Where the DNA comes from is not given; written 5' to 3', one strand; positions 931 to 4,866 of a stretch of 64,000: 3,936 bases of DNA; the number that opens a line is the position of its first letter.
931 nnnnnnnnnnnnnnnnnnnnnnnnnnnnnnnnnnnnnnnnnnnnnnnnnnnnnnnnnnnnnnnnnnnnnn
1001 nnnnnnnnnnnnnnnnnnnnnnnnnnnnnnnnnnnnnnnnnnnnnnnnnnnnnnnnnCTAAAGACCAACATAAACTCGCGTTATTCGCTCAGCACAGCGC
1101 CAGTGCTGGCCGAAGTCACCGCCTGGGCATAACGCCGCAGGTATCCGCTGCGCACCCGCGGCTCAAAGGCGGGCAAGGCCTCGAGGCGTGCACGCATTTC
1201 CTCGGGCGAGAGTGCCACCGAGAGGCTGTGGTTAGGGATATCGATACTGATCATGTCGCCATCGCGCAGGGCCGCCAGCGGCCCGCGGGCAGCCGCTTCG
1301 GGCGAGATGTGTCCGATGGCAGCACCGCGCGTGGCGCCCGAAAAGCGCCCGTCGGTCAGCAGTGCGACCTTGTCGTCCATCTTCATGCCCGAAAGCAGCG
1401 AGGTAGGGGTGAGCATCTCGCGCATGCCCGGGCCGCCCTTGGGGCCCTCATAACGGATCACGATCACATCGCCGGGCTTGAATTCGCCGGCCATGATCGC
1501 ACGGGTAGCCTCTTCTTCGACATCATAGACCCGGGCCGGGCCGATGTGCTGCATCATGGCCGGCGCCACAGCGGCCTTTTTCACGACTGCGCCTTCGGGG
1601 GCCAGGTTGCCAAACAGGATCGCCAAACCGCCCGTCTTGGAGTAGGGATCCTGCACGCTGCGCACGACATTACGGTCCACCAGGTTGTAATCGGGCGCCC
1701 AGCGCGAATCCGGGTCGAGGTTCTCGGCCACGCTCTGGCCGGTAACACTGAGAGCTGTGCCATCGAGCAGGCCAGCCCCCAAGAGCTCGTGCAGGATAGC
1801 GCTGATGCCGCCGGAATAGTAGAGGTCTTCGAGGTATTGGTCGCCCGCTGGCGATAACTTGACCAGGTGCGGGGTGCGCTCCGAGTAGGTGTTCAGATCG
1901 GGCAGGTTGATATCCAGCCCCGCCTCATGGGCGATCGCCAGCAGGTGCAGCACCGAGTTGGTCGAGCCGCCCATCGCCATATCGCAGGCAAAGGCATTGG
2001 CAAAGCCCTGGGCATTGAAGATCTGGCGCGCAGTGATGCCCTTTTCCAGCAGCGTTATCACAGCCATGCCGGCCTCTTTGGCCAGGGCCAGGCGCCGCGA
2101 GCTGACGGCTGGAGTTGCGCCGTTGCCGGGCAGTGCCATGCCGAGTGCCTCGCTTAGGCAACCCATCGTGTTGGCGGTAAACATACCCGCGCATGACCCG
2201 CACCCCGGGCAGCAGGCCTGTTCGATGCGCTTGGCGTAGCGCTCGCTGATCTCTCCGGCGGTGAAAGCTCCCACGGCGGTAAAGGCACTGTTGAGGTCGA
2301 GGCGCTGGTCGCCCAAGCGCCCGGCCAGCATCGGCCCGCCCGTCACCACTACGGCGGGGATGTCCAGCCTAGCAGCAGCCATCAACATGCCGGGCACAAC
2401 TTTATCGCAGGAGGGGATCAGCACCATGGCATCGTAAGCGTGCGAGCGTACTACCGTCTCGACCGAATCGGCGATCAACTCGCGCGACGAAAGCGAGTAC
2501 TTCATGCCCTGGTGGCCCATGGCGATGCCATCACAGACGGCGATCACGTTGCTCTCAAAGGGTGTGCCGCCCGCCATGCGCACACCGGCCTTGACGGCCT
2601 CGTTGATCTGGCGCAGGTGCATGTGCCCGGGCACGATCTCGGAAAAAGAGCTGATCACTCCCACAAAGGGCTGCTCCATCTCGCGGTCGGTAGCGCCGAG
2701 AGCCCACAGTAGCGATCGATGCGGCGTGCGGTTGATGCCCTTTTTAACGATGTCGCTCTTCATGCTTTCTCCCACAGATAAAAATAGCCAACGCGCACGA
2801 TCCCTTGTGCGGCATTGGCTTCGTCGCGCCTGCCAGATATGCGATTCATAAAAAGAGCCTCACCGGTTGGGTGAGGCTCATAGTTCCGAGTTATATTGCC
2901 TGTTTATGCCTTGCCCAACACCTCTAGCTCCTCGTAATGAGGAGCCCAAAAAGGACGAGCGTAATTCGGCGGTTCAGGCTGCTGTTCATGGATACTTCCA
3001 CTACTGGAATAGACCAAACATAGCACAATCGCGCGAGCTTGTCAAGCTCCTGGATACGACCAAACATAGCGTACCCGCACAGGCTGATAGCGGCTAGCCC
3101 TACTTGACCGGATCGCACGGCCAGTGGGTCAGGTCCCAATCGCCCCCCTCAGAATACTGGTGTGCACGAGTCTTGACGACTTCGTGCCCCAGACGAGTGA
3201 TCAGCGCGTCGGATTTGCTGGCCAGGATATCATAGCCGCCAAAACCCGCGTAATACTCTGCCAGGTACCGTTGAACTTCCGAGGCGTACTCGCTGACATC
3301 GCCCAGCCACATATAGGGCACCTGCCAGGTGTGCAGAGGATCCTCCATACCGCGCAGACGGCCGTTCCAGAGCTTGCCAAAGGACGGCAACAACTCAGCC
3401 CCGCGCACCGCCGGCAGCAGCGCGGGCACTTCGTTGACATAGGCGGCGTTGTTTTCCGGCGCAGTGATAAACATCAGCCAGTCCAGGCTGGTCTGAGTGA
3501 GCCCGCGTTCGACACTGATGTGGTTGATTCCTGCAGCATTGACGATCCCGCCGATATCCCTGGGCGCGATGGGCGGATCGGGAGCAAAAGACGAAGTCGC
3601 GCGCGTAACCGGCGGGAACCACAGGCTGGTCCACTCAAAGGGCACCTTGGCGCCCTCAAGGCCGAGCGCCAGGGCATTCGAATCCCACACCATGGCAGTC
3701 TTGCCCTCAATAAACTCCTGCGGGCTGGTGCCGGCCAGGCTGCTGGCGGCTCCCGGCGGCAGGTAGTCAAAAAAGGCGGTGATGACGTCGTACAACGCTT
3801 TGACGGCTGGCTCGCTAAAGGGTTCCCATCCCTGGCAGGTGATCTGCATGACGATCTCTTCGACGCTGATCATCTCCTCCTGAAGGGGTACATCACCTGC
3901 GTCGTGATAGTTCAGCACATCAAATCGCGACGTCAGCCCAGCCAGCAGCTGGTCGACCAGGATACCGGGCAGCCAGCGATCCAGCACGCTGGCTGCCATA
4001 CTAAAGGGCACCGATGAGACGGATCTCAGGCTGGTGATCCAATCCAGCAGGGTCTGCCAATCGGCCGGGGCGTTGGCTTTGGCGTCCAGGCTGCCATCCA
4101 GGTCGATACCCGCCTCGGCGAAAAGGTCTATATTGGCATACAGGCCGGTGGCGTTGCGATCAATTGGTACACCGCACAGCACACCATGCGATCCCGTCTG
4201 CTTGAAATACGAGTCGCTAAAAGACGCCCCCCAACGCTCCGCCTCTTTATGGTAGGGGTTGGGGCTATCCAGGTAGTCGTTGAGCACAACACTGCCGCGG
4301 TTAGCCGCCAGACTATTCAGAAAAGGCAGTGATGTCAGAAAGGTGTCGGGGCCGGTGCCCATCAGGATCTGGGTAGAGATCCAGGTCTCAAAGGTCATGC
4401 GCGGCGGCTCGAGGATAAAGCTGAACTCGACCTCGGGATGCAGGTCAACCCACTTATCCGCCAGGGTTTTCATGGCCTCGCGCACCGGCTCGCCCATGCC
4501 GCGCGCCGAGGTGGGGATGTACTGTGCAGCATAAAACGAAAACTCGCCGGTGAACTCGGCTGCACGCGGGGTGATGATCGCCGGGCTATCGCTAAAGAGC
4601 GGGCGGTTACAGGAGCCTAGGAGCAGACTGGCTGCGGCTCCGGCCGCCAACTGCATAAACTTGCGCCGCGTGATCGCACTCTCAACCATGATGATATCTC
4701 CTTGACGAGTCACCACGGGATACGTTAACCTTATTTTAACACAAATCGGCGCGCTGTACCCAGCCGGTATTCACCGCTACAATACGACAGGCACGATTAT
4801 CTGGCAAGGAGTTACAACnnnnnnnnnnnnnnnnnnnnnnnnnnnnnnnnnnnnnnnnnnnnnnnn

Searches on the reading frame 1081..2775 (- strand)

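Call 68: search_protein_families(library=pfam, proteins=[window:1081-2775:-], max_evalue=0.00001)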
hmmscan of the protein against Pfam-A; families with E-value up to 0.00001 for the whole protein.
window:1081-2775:- (564 aa): 2 families
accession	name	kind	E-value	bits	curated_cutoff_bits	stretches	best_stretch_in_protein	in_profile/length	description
PF00920.27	ILVD_EDD_N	-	5.8e-131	436.8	27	1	35-352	1-316/316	Dihydroxy-acid/6-phosphogluconate dehydratase N-terminal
PF24877.1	ILV_EDD_C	-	3.7e-75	252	27.7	1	369-560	1-191/191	Dihydroxy-acid/6-phosphogluconate dehydratase C-terminal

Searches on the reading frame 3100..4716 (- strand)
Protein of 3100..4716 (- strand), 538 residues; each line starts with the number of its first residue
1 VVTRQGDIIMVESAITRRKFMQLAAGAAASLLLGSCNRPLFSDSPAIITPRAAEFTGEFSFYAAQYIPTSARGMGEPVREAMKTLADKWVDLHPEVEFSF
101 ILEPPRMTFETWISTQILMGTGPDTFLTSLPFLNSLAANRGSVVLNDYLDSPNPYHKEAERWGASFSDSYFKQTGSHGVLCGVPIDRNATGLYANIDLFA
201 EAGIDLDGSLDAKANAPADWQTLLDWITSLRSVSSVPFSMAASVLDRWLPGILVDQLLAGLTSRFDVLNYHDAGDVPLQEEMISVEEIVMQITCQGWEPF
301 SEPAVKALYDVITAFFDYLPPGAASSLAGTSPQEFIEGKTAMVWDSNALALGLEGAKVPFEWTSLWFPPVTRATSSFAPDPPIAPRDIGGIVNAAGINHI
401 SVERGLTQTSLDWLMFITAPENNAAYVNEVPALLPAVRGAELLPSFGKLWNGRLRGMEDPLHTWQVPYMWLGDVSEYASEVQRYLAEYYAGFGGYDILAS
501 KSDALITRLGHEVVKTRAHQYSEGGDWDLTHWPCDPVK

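Call 68: search_protein_families(library=pfam, proteins=[window:3100-4716:-], max_evalue=0.00001)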
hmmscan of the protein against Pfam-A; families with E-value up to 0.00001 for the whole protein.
window:3100-4716:- (538 aa): 2 families
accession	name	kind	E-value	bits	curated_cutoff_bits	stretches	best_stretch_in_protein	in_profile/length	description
PF01547.30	SBP_bac_1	-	1.1e-09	39.2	26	1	111-405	38-291/307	Bacterial extracellular solute-binding protein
PF13416.11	SBP_bac_8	-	1.1e-07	32.3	27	1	120-444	35-269/279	Bacterial extracellular solute-binding protein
